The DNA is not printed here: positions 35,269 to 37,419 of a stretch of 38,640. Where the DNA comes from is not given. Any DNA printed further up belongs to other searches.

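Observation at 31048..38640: Eight-gene operon joining a Rieske/cytochrome b6-type complex to a GltD-like NAD(P)H flavoprotein, a cupredoxin, nine c-haems and an outer-membrane barrel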

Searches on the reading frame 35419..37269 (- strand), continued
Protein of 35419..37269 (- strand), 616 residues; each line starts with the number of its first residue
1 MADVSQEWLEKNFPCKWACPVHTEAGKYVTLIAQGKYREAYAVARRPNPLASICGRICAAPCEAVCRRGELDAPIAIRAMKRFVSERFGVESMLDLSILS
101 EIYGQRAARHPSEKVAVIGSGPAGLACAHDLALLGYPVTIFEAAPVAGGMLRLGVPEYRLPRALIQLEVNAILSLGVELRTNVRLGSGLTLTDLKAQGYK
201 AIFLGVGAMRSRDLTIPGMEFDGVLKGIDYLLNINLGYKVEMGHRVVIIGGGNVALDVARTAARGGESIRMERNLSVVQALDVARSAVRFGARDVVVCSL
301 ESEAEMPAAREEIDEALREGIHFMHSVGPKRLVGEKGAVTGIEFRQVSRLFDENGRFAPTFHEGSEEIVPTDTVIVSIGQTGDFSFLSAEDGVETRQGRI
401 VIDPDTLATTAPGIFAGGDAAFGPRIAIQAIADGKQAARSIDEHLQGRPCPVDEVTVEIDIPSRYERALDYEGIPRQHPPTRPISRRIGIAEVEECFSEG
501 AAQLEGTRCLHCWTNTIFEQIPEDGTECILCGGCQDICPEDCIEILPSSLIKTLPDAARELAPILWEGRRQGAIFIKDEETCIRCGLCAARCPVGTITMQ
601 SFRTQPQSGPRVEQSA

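Call 51: find_encoding_contigs(protein=P0213, flank=8000, max_places=1)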
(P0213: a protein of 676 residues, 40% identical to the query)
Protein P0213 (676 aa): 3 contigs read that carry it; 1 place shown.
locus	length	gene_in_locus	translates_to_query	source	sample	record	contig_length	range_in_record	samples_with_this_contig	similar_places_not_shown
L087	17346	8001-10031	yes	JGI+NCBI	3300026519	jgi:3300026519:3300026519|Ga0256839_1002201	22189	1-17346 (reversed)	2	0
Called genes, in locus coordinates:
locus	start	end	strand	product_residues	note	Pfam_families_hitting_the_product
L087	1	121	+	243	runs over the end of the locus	PF00483:NTP_transferase, PF12804:NTP_transf_3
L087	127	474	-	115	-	PF04977:DivIC (weak)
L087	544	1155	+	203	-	PF13798:PCYCGC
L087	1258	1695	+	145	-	PF00383:dCMP_cyt_deam_1, PF14437:MafB19-deam, PF14439:Bd3614-deam (weak)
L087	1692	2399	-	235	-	PF01135:PCMT, PF08704:GCD14 (weak), PF13847:Methyltransf_31 (weak), PF13649:Methyltransf_25 (weak)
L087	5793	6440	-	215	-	PF00857:Isochorismatase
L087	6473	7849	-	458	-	PF02749:QRPTase_N (faint), PF17767:NAPRTase_N, PF04095:NAPRTase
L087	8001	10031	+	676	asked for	PF12838:Fer4_7 (faint), PF14691:Fer4_20, PF01266:DAO, PF01946:Thi4 (weak), PF07992:Pyr_redox_2, PF12831:FAD_oxidored (weak), PF13450:NAD_binding_8, PF00037:Fer4 (weak), +3 more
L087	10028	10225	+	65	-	PF03597:FixS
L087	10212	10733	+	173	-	PF00355:Rieske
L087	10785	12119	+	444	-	PF00033:Cytochrome_B, PF14358:DUF4405, PF13631:Cytochrom_B_N_2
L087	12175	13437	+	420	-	PF00034:Cytochrom_C (faint), PF13442:Cytochrome_CBB3 (faint)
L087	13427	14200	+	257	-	PF02433:FixO (faint), PF00034:Cytochrom_C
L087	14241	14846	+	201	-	PF00034:Cytochrom_C, PF13442:Cytochrome_CBB3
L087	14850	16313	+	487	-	PF00115:COX1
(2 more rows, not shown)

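Call 52: find_encoding_contigs(protein=P0231, flank=8000, max_places=1)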
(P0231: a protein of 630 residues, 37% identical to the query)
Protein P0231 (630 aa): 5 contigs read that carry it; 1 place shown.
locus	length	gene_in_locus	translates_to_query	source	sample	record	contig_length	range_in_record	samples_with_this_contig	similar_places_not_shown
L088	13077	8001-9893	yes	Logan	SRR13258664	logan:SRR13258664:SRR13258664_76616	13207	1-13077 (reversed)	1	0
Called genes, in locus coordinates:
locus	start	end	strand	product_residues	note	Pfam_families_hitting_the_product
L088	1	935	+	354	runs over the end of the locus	?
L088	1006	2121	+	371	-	PF00491:Arginase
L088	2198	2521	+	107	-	-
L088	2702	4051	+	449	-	PF01546:Peptidase_M20, PF07687:M20_dimer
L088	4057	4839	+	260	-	PF09335:VTT_dom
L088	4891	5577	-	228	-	PF13241:NAD_binding_7, PF14824:Sirohm_synth_M (weak)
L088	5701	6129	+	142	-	PF00190:Cupin_1 (weak), PF07883:Cupin_2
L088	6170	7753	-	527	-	PF00496:SBP_bac_5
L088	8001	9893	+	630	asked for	PF12837:Fer4_6 (faint), PF13237:Fer4_10 (faint), PF14691:Fer4_20, PF07992:Pyr_redox_2, PF13450:NAD_binding_8, PF12838:Fer4_7, PF13187:Fer4_9, PF00037:Fer4, +3 more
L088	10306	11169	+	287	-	PF00069:Pkinase, PF01636:APH (faint), PF07714:PK_Tyr_Ser-Thr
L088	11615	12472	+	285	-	PF01261:AP_endonuc_2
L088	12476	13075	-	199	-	?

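Call 71: search_solved_structures(query=L081:4274-5377:+, max_evalue=1)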
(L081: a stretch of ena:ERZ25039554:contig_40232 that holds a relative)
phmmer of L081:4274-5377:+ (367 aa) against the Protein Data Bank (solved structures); distinct sequences matched with E-value up to 1: 1.
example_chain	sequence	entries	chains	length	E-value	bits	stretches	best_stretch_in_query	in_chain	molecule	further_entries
2ww8_A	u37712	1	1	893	0.97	11.8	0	57-140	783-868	CELL WALL SURFACE ANCHOR FAMILY PROTEIN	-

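Call 94: search_solved_structures(query=A3, max_evalue=10, show_alignments=1)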
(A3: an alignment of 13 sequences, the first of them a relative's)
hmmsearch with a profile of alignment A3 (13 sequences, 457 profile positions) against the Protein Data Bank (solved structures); distinct sequences matched with E-value up to 10: 3.
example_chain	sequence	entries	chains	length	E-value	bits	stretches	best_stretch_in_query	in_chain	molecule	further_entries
7pqk_A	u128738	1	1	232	0.59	12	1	113-176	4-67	Leucine--tRNA ligase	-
2wxw_A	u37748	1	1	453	1.5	10.6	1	263-328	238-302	ANGIOTENSINOGEN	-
2x0b_B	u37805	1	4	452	1.6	10.6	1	263-328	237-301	ANGIOTENSINOGEN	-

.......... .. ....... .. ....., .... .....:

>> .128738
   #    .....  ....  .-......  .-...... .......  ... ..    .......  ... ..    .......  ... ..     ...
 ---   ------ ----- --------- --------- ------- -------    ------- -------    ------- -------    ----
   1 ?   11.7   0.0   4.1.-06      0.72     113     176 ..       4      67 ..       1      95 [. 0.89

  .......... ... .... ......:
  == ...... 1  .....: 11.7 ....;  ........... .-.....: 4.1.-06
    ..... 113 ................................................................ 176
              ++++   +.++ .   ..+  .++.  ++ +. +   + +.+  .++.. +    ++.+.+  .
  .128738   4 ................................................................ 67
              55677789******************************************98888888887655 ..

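Call 95: search_protein_families(library=ncbifam, proteins=[L002:5898-7358:+, window:35419-37269:-], max_evalue=0.01)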
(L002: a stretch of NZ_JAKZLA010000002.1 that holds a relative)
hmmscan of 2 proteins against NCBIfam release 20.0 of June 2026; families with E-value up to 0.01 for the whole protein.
L002:5898-7358:+ (486 aa): 0 families

window:35419-37269:- (616 aa): 111 families (the best 25 are shown)
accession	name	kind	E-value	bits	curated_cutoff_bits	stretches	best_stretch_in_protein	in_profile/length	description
NF009410.0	PRK12771.1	subfamily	2.8e-131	438.9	516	2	9-266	44-291/566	NAD(P)-binding protein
NF010590.0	PRK13984.1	equivalog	2.1e-105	353.2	946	2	15-265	198-445/611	putative oxidoreductase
NF009454.0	PRK12814.1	equivalog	2.8e-103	346.5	916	2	13-267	102-347/657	putative NADPH-dependent glutamate synthase small subunit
NF009414.0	PRK12778.1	equivalog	1.9e-88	297.6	1103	2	12-267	336-594/752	bifunctional dihydroorotate dehydrogenase B NAD binding subunit/NADPH-dependent glutamate synthase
TIGR01316.1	gltA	equivalog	1.1e-83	281.5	471.75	2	12-268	35-297/449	NADPH-dependent glutamate synthase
TIGR03315.1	Se_ygfK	equivalog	6.5e-74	249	835.3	2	14-264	446-687/1012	putative selenate reductase subunit YgfK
TIGR01318.1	gltD_gamma_fam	subfamily_domain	9.8e-73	245.3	482.95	2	14-266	49-305/467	glutamate synthase, small subunit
NF009415.0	PRK12779.1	equivalog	5.8e-68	229.7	1519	2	16-269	211-473/944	putative bifunctional glutamate synthase subunit beta/2-polyprenylphenol hydroxylase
NF009408.0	PRK12769.1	equivalog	2.6e-67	227.4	1003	2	15-267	236-492/659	formate-dependent uric acid utilization protein AegA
TIGR01317.1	GOGAT_sm_gam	subfamily_domain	6.2e-64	216.6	447.7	1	17-447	54-480/485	glutamate synthase small subunit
NF009413.0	PRK12775.1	equivalog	2.6e-57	194.3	1895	2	15-267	341-595/1006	putative trifunctional 2-polyprenylphenol hydroxylase/glutamate synthase subunit beta/ferritin domain-containing protein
NF009409.0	PRK12770.1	subfamily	1.5e-53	182.1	343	2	109-266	15-196/360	putative glutamate synthase subunit beta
NF009451.0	PRK12809.1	equivalog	2.3e-47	161.7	1154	2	14-265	218-473/639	formate-dependent uric acid utilization protein YgfT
NF045663.1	diclust_near_Sec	equivalog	8.3e-44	149.8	530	2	12-210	17-201/759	pyridine nucleotide-disulfide oxidoreductase/dicluster-binding protein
NF045599.1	bili_reduct_long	exception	5.4e-14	51.4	750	1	112-270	381-531/641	bilirubin reductase, long form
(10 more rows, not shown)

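Call 105: find_encoding_contigs(protein=P0141, flank=8000, max_places=1)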
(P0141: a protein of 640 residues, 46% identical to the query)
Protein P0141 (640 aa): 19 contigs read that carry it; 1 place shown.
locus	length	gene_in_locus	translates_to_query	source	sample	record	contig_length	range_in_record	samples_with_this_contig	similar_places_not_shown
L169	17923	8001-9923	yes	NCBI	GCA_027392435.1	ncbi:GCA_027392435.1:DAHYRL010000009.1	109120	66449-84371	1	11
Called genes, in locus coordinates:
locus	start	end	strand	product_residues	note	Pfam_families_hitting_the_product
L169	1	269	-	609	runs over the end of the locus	PF01381:HTH_3, PF13560:HTH_31 (weak), PF13428:TPR_14 (faint), PF25058:ARM_TT21 (faint), PF14559:TPR_19 (faint), PF00515:TPR_1 (faint), PF17874:TPR_MalT (weak), PF13424:TPR_12 (weak), +5 more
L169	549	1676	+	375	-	PF14321:DUF4382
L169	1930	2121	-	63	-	-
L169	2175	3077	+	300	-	PF00528:BPD_transp_1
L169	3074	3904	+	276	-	PF00528:BPD_transp_1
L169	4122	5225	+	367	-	PF00142:Fer4_NifH (faint), PF01883:FeS_assembly_P, PF01656:CbiA, PF02374:ArsA_ATPase (faint), PF09140:MipZ, PF10609:ParA, PF13614:AAA_31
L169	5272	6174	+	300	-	PF02195:ParB_N, PF17762:HTH_ParB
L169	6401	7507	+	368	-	PF08240:ADH_N, PF16912:Glu_dehyd_C (weak), PF00107:ADH_zinc_N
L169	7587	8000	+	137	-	PF02152:FolB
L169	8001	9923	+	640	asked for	PF00037:Fer4 (faint), PF12838:Fer4_7 (faint), PF14691:Fer4_20, PF01262:AlaDh_PNT_C (faint), PF00890:FAD_binding_2 (weak), PF01266:DAO, PF07992:Pyr_redox_2, PF13450:NAD_binding_8, +2 more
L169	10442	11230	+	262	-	PF06283:ThuA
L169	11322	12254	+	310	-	PF00528:BPD_transp_1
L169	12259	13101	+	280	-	PF00528:BPD_transp_1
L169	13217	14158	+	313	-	PF05721:PhyH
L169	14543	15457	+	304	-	PF01987:AIM24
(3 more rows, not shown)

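Call 106: find_encoding_contigs(protein=P0124, flank=8000, max_places=1)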
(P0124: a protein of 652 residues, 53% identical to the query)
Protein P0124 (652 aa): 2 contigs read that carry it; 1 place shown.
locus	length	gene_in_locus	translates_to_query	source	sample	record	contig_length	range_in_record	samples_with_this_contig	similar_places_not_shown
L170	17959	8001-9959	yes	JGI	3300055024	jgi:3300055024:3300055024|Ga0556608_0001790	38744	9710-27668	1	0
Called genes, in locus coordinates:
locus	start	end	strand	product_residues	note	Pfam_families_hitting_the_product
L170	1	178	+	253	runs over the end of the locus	PF04492:Phage_rep_O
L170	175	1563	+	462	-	PF00772:DnaB, PF13481:AAA_25 (weak), PF03796:DnaB_C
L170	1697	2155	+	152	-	-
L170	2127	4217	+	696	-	PF27249:MJ0330_N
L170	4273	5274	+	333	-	PF00589:Phage_integrase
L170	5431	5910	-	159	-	-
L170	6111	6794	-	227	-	PF00665:rve (weak), PF13683:rve_3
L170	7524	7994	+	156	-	PF13411:MerR_1, PF00376:MerR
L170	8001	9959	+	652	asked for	PF14691:Fer4_20, PF01266:DAO (weak), PF07992:Pyr_redox_2, PF13450:NAD_binding_8, PF13738:Pyr_redox_3 (weak), PF00037:Fer4 (weak), PF12797:Fer4_2 (weak), PF12838:Fer4_7, +7 more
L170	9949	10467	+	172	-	PF00355:Rieske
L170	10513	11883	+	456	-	PF00033:Cytochrome_B, PF14358:DUF4405, PF13631:Cytochrom_B_N_2, PF00032:Cytochrom_B_C (weak)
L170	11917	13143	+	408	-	PF02433:FixO (faint), PF14522:Cytochrome_C7 (faint), PF00034:Cytochrom_C (faint), PF14537:Cytochrom_c3_2 (faint)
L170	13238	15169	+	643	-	PF18764:nos_propeller, PF13473:Cupredoxin_1 (weak)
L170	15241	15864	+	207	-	-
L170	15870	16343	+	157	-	-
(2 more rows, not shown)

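Call 107: find_encoding_contigs(protein=P0185, flank=8000, max_places=1)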
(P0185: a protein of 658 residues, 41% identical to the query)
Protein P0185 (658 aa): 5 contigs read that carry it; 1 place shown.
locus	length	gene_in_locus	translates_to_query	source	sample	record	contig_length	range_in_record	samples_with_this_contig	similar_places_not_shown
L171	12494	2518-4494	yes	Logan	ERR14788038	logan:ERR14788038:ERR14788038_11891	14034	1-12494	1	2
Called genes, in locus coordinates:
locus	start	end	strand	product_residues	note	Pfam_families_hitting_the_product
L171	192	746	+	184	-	PF07638:Sigma70_ECF (weak), PF04542:Sigma70_r2, PF08281:Sigma70_r4_2, PF04545:Sigma70_r4 (weak)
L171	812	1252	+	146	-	-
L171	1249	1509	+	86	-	-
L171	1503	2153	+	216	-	PF11304:DUF3106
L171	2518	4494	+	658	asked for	PF14691:Fer4_20, PF07992:Pyr_redox_2, PF13450:NAD_binding_8 (weak), PF07992:Pyr_redox_2, PF13738:Pyr_redox_3 (weak), PF12838:Fer4_7, PF13187:Fer4_9 (weak), PF00037:Fer4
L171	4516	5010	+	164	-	PF00355:Rieske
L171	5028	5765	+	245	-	PF00033:Cytochrome_B, PF13631:Cytochrom_B_N_2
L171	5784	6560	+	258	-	PF00032:Cytochrom_B_C (weak)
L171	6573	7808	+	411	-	PF14522:Cytochrome_C7 (faint), PF13435:Cytochrome_C554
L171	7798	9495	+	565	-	PF13447:Multi-haem_cyto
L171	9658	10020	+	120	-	-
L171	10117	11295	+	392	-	PF04055:Radical_SAM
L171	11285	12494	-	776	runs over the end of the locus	PF01564:Spermine_synth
